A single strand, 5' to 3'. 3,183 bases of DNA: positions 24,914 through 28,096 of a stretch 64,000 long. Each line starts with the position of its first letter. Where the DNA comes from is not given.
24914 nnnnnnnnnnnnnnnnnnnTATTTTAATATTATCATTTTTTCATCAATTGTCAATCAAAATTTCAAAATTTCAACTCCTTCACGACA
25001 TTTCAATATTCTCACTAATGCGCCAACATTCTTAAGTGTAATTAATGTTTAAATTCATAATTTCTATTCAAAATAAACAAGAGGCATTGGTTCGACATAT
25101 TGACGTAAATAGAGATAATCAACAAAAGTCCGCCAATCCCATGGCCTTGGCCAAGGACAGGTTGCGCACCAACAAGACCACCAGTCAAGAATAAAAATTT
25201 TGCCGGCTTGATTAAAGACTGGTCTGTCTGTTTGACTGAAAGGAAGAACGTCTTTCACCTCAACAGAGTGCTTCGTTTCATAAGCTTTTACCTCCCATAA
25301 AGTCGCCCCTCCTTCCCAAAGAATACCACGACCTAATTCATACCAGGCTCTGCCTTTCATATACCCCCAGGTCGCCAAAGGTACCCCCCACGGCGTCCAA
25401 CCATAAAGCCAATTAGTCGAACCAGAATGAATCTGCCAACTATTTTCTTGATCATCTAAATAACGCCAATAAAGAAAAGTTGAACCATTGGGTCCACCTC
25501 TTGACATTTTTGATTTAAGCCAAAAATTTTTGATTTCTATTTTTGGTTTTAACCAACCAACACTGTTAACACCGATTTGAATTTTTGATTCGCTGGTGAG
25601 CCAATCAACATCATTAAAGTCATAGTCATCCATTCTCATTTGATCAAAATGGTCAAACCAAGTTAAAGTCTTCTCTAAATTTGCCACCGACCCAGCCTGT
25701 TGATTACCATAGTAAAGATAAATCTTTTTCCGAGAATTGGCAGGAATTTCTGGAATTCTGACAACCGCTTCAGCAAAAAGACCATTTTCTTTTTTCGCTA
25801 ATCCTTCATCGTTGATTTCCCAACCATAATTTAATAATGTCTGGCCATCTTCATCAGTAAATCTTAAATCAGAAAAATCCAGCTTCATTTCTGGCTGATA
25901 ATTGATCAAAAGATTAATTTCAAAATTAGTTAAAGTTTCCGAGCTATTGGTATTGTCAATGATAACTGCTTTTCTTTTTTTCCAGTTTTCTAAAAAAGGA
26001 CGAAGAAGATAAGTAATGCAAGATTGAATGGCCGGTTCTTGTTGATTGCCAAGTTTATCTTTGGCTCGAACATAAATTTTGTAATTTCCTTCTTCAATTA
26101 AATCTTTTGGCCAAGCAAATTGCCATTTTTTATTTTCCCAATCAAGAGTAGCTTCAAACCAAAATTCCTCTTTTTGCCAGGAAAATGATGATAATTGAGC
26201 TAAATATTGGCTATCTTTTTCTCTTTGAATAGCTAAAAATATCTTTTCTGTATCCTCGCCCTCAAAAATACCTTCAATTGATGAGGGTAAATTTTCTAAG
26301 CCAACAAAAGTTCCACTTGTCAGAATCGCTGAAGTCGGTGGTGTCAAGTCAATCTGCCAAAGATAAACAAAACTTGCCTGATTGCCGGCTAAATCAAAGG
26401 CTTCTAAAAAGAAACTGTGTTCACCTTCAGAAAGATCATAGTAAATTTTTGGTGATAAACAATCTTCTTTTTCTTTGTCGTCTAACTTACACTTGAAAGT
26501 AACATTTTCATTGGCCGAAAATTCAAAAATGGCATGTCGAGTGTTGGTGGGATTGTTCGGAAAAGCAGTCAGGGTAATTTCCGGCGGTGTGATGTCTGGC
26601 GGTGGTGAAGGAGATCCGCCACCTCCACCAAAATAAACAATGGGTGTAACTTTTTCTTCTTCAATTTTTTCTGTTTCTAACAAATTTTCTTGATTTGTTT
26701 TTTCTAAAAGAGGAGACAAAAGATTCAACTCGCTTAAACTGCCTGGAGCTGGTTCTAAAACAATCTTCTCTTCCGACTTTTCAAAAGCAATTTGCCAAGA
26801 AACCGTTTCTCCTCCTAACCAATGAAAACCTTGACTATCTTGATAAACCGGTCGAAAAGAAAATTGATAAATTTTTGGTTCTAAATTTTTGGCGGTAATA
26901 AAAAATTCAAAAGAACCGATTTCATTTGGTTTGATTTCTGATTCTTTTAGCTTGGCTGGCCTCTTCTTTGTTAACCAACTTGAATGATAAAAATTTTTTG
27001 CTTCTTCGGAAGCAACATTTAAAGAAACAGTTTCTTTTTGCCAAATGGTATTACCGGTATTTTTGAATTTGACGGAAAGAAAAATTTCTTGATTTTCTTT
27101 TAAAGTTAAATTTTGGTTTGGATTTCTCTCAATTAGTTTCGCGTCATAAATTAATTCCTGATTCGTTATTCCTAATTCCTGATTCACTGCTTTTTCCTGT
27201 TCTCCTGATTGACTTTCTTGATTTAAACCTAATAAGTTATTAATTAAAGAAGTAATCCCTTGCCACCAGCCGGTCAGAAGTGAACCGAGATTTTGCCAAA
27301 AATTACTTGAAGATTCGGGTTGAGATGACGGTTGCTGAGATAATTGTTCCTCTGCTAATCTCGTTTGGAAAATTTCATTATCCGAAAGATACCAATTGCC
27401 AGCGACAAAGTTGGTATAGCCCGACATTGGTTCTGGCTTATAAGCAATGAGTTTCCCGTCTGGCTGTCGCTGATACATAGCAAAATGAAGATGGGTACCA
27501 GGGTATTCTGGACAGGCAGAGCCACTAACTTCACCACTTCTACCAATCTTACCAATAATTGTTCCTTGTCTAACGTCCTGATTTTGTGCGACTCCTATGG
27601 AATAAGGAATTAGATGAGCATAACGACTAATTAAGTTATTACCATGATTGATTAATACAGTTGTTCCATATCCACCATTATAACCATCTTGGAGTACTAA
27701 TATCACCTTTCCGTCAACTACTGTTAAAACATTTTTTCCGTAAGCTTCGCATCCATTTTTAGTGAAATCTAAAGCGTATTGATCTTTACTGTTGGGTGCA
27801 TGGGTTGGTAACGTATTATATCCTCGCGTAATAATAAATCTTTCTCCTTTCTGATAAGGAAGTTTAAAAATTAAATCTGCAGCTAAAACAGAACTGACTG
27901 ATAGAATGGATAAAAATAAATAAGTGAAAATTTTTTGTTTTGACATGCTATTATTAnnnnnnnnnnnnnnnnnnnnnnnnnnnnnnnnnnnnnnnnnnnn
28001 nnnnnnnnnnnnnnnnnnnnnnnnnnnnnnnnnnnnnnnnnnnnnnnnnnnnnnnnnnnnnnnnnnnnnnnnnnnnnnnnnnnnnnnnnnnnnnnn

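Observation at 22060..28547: Cluster of four co-directional exported-protein genes (CBM-like surface protein, Cys-rich FN3 protein, M23-peptidase giant protein, small membrane protein) inside a housekeeping region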

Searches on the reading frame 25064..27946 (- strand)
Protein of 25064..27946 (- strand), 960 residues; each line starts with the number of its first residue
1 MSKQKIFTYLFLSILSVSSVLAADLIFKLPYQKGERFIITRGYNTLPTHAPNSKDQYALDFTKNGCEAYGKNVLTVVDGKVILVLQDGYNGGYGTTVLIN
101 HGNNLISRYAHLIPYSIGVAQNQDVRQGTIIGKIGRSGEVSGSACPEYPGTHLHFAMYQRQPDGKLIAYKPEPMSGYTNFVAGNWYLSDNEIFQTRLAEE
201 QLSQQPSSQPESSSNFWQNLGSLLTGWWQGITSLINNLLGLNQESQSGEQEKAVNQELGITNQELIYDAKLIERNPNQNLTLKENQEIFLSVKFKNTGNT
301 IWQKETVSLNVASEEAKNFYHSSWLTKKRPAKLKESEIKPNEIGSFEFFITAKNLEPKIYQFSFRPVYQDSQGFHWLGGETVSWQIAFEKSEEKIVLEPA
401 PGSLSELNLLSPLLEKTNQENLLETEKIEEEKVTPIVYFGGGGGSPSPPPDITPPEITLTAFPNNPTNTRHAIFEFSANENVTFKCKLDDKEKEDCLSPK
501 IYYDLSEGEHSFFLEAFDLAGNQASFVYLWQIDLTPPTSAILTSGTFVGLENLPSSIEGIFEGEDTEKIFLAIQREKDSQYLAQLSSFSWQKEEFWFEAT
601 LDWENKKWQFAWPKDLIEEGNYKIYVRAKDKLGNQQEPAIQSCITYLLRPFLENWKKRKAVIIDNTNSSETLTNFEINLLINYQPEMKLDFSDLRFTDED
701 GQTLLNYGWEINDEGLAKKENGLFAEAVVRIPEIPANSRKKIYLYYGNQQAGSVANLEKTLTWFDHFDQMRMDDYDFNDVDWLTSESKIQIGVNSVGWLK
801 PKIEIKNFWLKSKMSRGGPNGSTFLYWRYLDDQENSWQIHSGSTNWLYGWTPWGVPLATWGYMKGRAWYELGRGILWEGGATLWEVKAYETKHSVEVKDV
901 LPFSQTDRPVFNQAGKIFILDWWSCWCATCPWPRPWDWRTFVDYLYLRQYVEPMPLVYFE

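Call 3: search_protein_families(library=pfam, proteins=[window:25064-27946:-], max_evalue=0.1)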
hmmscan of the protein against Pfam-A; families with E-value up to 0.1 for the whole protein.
window:25064-27946:- (960 aa): 6 families
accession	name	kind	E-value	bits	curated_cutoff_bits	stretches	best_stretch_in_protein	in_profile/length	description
PF01551.29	Peptidase_M23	-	1.1e-16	61.2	28.7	1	69-160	12-90/96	Peptidase family M23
PF10102.14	DUF2341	-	6.2e-14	52.6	23.4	1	690-774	1-78/84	Domain of unknown function (DUF2341)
PF19077.6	Big_13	-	5.4e-07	30.5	27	1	604-639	60-94/102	Bacterial Ig-like domain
PF15418.12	DUF4625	-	0.0049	17.6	27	0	597-640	78-126/131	Domain of unknown function (DUF4625)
PF13750.12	Big_3_3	-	0.016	15.3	27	0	504-562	11-77/157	Bacterial Ig-like domain (group 3)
PF09136.16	Glucodextran_B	-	0.04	14.3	27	0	76-109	34-64/83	Glucodextranase, domain B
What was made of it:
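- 25967..26551 (-): C residues 466-660: two Big_13/Big_3_3-type Ig-like domains after a Gly/Pro linker. Pfam Big_13 at 5.4e-7, plus a weak Big_3_3 hit (call 3).
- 25067..25966 (-): C residues 661-960: DUF2341 plus a Trp-rich C-terminal region. This is the variable module, present in only some homologues. Pfam DUF2341 at 6.2e-14 (call 3).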

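Call 4: search_protein_families(library=ncbifam, proteins=[window:25064-27946:-], max_evalue=0.1)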
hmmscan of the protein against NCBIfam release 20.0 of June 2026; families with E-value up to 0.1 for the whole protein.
window:25064-27946:- (960 aa): 16 families
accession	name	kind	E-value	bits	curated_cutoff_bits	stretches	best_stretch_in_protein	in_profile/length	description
NF052530.1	Heli_ShapePgp3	exception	1.5e-11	44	300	1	69-157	176-251/270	peptidoglycan metallopeptidase Pgp3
NF053825.1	PdgNdpepShyA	equivalog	1.1e-07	30.9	700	1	69-157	305-380/425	peptidoglycan DD-endopeptidase ShyA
NF008652.0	PRK11649.1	equivalog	1.1e-06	27.6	341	1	69-161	322-401/439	murein DD-endopeptidase MepM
NF053824.1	PdgNdpepShyC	equivalog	6.1e-06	25.4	700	1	83-143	316-374/429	peptidoglycan DD-endopeptidase ShyC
NF052336.1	PdgHdaseHSB100310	equivalog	7.9e-06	25.4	500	1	85-158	79-142/316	peptidoglycan hydrolase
NF050804.1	CellDivDipMCaul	equivalog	8.6e-06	24.8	900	1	69-142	537-606/634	cell division endopeptidase DipM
NF052529.1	PG_M23_Pgp6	exception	3.8e-05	22.5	600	1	84-158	356-420/452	peptidoglycan metallopeptidase Pgp6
NF040883.1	amid_act_ActS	equivalog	0.00016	21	375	1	69-139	145-211/242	amidase activator ActS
NF053738.1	S2SprSpoIIQBc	equivalog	0.00027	20.6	250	1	72-158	136-211/232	stage II sporulation protein SpoIIQ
NF041208.1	celldiv_DipM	equivalog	0.00054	19.3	740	1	81-140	339-395/419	cell division endopeptidase DipM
NF047446.1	barrel_OmpL47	domain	0.0013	19.2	40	0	618-638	41-61/68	OmpL47-type beta-barrel domain-containing protein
NF047755.1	LIC_10271_M23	exception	0.0039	17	180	1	71-134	128-186/207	LIC_10271 family cell wall hydrolase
NF008123.1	PRK10871.1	equivalog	0.0061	16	311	1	69-141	274-342/365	murein hydrolase activator NlpD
NF047441.1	Lepto_OmpL47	equivalog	0.0062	16.2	250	0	506-542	295-332/336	multi-beta-barrel domain surface protein OmpL47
NF008644.1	PRK11637.1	equivalog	0.015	14.3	270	1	70-139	296-360/385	murein hydrolase activator EnvC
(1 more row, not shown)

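Call 12: find_homologous_proteins(query=window:25064-27946:-)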
Query window:25064-27946:- (960 aa): 71 proteins with E <= 0.001 among 8000 candidates.
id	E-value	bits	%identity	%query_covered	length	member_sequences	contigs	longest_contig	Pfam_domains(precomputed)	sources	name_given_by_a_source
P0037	0.0e+0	2256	100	100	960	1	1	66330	PF01551.30,PF10102.15,PF19077.7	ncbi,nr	ncbi:MAG: DUF2341 domain-containing protein [Patescibacteria group bacterium]|nr:DUF2341 domain-cont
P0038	2.4e-218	746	57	66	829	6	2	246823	PF01551.30,PF19077.7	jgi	-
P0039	6.0e-166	572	37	68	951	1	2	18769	PF07495.20,PF01551.30,PF16158.12,PF19077.7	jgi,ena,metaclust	metaclust:\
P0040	1.1e-156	542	40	63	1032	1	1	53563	PF01551.30,PF16158.12,PF10102.15,PF00041.28,PF19077.7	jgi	jgi:hypothetical protein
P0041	4.7e-138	480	34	66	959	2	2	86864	PF01551.30,PF16158.12,PF19077.7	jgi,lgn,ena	-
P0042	3.2e-102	361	34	20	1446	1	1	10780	PF07495.20,PF20773.6,PF13750.13,PF09136.17,PF19077.7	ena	-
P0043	1.8e-95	339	42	10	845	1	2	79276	PF13750.13,PF19077.7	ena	-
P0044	3.6e-92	328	39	56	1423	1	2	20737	PF01551.30,PF00932.26,PF28492.1,PF00041.28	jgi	-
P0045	1.8e-86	309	44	10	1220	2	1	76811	PF07495.20,PF17957.8,PF13750.13,PF12245.15,PF01436.28,PF09136.17,PF19077.7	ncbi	-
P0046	2.1e-83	299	35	64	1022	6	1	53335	PF13229.13,PF01551.30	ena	-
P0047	2.9e-82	295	35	68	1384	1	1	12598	PF13229.13,PF01551.30,PF00932.26,PF16158.12,PF28492.1,PF05048.20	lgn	-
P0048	4.9e-82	295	43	38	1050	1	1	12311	PF13229.13,PF01551.30,PF16158.12,PF28492.1,PF05048.20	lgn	-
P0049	1.5e-73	267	30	72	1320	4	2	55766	PF01551.30,PF19077.7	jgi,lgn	jgi:hypothetical protein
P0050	3.4e-72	262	53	20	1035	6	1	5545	PF13229.13,PF01551.30,PF05048.20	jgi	-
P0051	2.3e-71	259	51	20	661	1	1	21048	PF01551.30,PF05048.20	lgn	-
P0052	8.6e-71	257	53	20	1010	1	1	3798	PF13229.13,PF01551.30,PF05048.20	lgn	-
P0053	2.3e-70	256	40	38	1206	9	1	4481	PF01551.30,PF00932.26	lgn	-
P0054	7.0e-70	254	33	67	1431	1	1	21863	PF01551.30,PF00932.26,PF28492.1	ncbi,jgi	jgi:murein DD-endopeptidase MepM/ murein hydrolase activator NlpD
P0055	7.1e-70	254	39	41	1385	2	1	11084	PF01551.30,PF00932.26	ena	-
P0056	6.9e-67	244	32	54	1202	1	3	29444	PF01551.30,PF00932.26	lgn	-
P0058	1.1e-66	244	32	54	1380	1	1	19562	PF01551.30,PF00932.26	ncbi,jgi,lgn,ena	ncbi:MAG: peptidoglycan DD-metalloendopeptidase family protein [Patescibacteria group bacterium]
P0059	2.9e-66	242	37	39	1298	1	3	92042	PF13229.13,PF01551.30,PF00932.26,PF28492.1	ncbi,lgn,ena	-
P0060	2.7e-64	236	37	39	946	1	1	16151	PF01551.30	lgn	-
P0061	1.3e-63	234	29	72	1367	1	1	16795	PF01551.30,PF00932.26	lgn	-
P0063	1.4e-60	224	35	39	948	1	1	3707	PF01551.30,PF00932.26,PF16158.12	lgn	-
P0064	6.5e-60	221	35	45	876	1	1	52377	PF01551.30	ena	-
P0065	1.4e-59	220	54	19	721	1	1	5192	PF01551.30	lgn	-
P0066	5.3e-59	218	55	20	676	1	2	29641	PF01551.30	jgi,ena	-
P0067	5.6e-59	218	56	20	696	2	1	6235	PF01551.30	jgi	jgi:hypothetical protein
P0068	8.3e-59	218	58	18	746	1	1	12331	PF01551.30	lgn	-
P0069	2.4e-58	216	36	34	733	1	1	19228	PF01551.30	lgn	-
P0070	3.8e-58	216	59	17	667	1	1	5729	PF01551.30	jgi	jgi:hypothetical protein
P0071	6.6e-58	215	52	19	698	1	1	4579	PF01551.30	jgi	jgi:murein DD-endopeptidase MepM/ murein hydrolase activator NlpD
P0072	1.0e-57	214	52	20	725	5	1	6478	PF01551.30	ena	-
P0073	7.3e-57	211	57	19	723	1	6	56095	PF01551.30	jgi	jgi:hypothetical protein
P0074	1.5e-56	210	59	17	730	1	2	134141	PF01551.30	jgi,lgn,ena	jgi:hypothetical protein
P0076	1.3e-55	207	52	20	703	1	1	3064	PF01551.30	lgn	-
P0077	2.3e-55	206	34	46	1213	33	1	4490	PF01551.30,PF00932.26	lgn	-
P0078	3.1e-55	206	53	19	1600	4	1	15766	PF01551.30,PF00801.27,PF00932.26,PF18911.7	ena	-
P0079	9.4e-55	204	55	19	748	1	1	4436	PF01551.30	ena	-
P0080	2.1e-54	203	49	21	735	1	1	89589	PF01551.30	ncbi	-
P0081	6.7e-54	201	58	17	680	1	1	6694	PF01551.30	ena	-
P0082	2.1e-53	200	51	20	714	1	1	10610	PF01551.30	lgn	-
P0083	2.6e-53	200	51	21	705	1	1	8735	PF01551.30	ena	-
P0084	4.0e-53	199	53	19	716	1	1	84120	PF01551.30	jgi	jgi:hypothetical protein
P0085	8.8e-53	198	50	19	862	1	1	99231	PF01551.30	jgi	jgi:hypothetical protein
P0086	1.0e-52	198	32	47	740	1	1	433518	PF01551.30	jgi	jgi:murein DD-endopeptidase MepM/ murein hydrolase activator NlpD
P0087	1.1e-52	198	49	20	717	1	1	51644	PF01551.30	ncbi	-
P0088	2.4e-52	196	52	18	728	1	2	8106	PF01551.30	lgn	-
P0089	2.8e-51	193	53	17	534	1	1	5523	PF01551.30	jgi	jgi:murein DD-endopeptidase MepM/ murein hydrolase activator NlpD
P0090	5.8e-51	192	35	39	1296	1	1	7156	PF01551.30,PF00932.26,PF09136.17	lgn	-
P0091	9.1e-50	188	49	19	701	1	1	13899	PF01551.30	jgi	jgi:murein DD-endopeptidase MepM/ murein hydrolase activator NlpD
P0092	1.9e-49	187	35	41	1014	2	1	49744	PF01551.30,PF28492.1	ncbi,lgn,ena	-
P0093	2.0e-49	187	52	17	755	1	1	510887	PF01551.30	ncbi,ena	-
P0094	6.1e-49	185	50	22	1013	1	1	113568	PF13229.13,PF01551.30,PF00932.26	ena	-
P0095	4.1e-48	182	36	37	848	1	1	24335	PF01551.30,PF13360.14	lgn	-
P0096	1.3e-47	181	51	17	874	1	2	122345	PF01551.30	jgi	jgi:hypothetical protein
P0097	1.4e-47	181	34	36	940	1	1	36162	PF01551.30,PF28492.1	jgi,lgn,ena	-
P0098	1.9e-42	164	41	20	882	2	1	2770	PF01551.30,PF05048.20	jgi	-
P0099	1.7e-40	157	45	20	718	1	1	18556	PF01551.30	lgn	-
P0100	6.6e-39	152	47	19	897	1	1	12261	PF01551.30,PF00932.26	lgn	-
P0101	6.0e-35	139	47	20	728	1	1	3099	PF01551.30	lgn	-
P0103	2.0e-32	130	48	17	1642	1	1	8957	PF01551.30,PF23560.2,PF25107.2,PF25106.2,PF23619.2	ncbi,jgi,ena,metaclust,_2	metaclust:\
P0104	7.3e-32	129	47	18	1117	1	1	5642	PF08310.18,PF19190.7,PF01551.30,PF13004.14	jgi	-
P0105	1.1e-31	128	42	19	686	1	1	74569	PF01551.30,PF18998.7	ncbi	-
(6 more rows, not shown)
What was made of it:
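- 25064..27946 (-): Gene C: 960-aa secreted multidomain M23 metallopeptidase. The ATG at 27946 lies 10 nt after the D stop codon. An alternative TTG start at 27988 would overlap D. The NCBI protein of 960 aa is 100% identical (P0037, call 12).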

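Call 13: find_encoding_contigs(protein=P0038, flank=10000, max_places=2)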
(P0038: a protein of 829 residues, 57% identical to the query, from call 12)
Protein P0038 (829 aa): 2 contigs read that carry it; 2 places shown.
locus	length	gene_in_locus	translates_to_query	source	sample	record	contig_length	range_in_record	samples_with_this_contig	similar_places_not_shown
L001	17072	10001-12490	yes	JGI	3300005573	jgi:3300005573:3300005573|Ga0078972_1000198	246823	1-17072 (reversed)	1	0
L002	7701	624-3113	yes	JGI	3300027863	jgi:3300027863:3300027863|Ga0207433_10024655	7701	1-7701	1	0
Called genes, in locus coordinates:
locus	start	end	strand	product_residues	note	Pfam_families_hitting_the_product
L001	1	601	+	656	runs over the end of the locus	PF01496:V_ATPase_I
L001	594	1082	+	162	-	PF00137:ATP-synt_C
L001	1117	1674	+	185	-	PF01991:vATP-synt_E (weak)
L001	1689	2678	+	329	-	PF01992:vATP-synt_AC39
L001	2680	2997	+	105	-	PF01990:ATP-synt_F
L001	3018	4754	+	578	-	PF02874:ATP-synt_ab_N, PF16886:ATP-synt_ab_Xtn, PF00006:ATP-synt_ab, PF22919:ATP-synt_VA_C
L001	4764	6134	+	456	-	PF02874:ATP-synt_ab_N, PF00006:ATP-synt_ab, PF22919:ATP-synt_VA_C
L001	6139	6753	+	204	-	PF01813:ATP-synt_D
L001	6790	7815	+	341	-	PF01594:AI-2E_transport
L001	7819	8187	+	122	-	PF04977:DivIC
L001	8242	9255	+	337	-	PF01699:Na_Ca_ex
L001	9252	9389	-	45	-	-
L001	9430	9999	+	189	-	-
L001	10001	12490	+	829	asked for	PF01551:Peptidase_M23, PF19077:Big_13 (faint)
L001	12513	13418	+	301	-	PF00892:EamA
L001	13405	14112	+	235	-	PF19927:DUF6390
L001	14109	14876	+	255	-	PF01058:Oxidored_q6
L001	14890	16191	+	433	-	PF00374:NiFeSe_Hases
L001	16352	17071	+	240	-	?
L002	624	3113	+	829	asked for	PF01551:Peptidase_M23, PF19077:Big_13 (faint)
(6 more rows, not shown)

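Call 14: find_encoding_contigs(protein=P0040, flank=10000, max_places=2)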
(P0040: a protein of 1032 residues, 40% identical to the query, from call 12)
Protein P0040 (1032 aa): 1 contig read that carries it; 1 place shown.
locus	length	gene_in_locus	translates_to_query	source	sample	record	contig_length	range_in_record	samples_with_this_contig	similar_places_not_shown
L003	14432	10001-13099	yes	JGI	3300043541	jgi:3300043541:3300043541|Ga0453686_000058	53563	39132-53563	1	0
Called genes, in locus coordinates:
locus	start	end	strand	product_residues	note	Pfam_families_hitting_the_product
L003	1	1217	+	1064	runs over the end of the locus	PF04563:RNA_pol_Rpb2_1, PF04561:RNA_pol_Rpb2_2, PF04565:RNA_pol_Rpb2_3, PF10385:RNA_pol_Rpb2_45, PF00562:RNA_pol_Rpb2_6, PF04560:RNA_pol_Rpb2_7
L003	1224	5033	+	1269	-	PF04997:RNA_pol_Rpb1_1, PF00623:RNA_pol_Rpb1_2, PF04983:RNA_pol_Rpb1_3, PF05000:RNA_pol_Rpb1_4, PF04998:RNA_pol_Rpb1_5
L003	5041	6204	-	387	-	PF00278:Orn_DAP_Arg_deC, PF02784:Orn_Arg_deC_N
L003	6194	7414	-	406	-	PF01555:N6_N4_Mtase, PF01170:UPF0020, PF13847:Methyltransf_31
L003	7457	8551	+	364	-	PF00850:Hist_deacetyl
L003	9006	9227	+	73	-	-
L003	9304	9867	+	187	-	-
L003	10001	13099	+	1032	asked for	PF01551:Peptidase_M23, PF16158:N_BRCA1_IG (faint), PF19077:Big_13 (faint), PF00041:fn3 (weak), PF10102:DUF2341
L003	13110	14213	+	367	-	PF01098:FTSW_RODA_SPOVE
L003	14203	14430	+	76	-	?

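Call 15: find_encoding_contigs(protein=P0041, flank=10000, max_places=2)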
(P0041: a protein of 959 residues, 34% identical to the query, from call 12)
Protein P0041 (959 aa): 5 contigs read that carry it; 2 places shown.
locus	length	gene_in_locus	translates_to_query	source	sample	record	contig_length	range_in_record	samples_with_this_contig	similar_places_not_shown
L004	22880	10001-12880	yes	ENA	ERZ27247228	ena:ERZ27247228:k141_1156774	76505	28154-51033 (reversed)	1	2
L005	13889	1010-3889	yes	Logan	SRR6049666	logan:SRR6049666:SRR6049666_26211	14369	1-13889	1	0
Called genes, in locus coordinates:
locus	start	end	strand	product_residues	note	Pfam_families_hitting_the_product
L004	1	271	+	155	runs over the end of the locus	PF06695:Sm_multidrug_ex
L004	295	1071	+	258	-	PF00121:TIM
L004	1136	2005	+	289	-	PF01116:F_bP_aldolase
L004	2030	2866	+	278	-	PF00515:TPR_1 (faint), PF07719:TPR_2 (faint), PF13174:TPR_6 (faint), PF13181:TPR_8 (faint), PF14559:TPR_19 (weak), PF23914:TPR_CcmH_CycH (faint)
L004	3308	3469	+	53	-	PF00471:Ribosomal_L33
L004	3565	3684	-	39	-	-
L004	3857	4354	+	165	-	-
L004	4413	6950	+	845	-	PF26449:DUF8128, PF01935:DUF87 (weak), PF10412:TrwB_AAD_bind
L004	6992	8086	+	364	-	PF05496:RuvB_N (weak), PF13177:DNA_pol3_delta2, PF00004:AAA, PF07728:AAA_5 (weak), PF13401:AAA_22 (faint), PF22608:DNAX_ATPase_lid, PF12169:DNA_pol3_gamma3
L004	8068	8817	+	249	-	PF05175:MTS (weak), PF13489:Methyltransf_23, PF13847:Methyltransf_31, PF08241:Methyltransf_11, PF08242:Methyltransf_12, PF13649:Methyltransf_25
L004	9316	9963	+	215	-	-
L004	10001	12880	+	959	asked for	PF01551:Peptidase_M23, PF19077:Big_13 (faint), PF16158:N_BRCA1_IG (weak)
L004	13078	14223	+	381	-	PF00535:Glycos_transf_2, PF10111:Glyco_tranf_2_2 (weak), PF13641:Glyco_tranf_2_3 (weak), PF26629:GT2_TM_C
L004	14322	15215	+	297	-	PF00535:Glycos_transf_2, PF10111:Glyco_tranf_2_2, PF13641:Glyco_tranf_2_3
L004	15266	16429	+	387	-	PF13439:Glyco_transf_4, PF13579:Glyco_trans_4_4 (weak), PF20706:GT4-conflict, PF00534:Glycos_transf_1, PF13692:Glyco_trans_1_4, PF13524:Glyco_trans_1_2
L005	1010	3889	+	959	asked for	PF01551:Peptidase_M23, PF19077:Big_13 (faint), PF16158:N_BRCA1_IG (weak)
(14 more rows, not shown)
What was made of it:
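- GT2/GT4) (calls 13-15).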

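Call 20: search_solved_structures(query=window:25064-27946:-, max_evalue=0.01, show_alignments=2)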
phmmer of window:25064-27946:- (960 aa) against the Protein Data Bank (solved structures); distinct sequences matched with E-value up to 0.01: 15.
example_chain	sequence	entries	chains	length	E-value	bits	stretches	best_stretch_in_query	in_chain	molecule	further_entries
3slu_A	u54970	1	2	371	7.6e-05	24.1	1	85-152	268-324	M23 peptidase domain protein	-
6muk_A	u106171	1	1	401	8.5e-05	23.9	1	85-152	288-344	Peptidase M23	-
2hsi_A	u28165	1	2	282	0.00018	22.9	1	74-143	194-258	Putative peptidase M23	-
6jn1_A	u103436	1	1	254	0.00022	22.6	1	78-144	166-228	Peptidase M23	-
6jn0_A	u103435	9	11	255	0.00022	22.6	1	78-144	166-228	Peptidase M23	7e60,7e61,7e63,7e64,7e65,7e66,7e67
6jmz_A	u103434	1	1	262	0.00024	22.5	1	78-144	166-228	Peptidase M23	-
4rny_A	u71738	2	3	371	0.00027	22.3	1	69-161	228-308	Conserved hypothetical secreted protein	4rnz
5kvp_A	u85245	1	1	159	0.00031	22.1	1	94-163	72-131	Zoocin A endopeptidase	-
6jmx_A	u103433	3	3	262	0.00048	21.5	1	78-152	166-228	Peptidase M23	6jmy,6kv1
6u2a_A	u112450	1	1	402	0.00048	21.5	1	69-154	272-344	ShyA endopeptidase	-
6ue4_A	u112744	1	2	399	0.0005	21.4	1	69-153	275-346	ShyA endopeptidase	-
9m7n_A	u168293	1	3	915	0.0017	19.6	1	41-155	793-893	Gp16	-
7qrl_A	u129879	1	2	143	0.0024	19.1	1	70-141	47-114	DipM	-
7qrl_C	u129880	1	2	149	0.0027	19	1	70-141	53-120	DipM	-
6jn7_A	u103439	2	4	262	0.0094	17.2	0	78-152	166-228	Peptidase M23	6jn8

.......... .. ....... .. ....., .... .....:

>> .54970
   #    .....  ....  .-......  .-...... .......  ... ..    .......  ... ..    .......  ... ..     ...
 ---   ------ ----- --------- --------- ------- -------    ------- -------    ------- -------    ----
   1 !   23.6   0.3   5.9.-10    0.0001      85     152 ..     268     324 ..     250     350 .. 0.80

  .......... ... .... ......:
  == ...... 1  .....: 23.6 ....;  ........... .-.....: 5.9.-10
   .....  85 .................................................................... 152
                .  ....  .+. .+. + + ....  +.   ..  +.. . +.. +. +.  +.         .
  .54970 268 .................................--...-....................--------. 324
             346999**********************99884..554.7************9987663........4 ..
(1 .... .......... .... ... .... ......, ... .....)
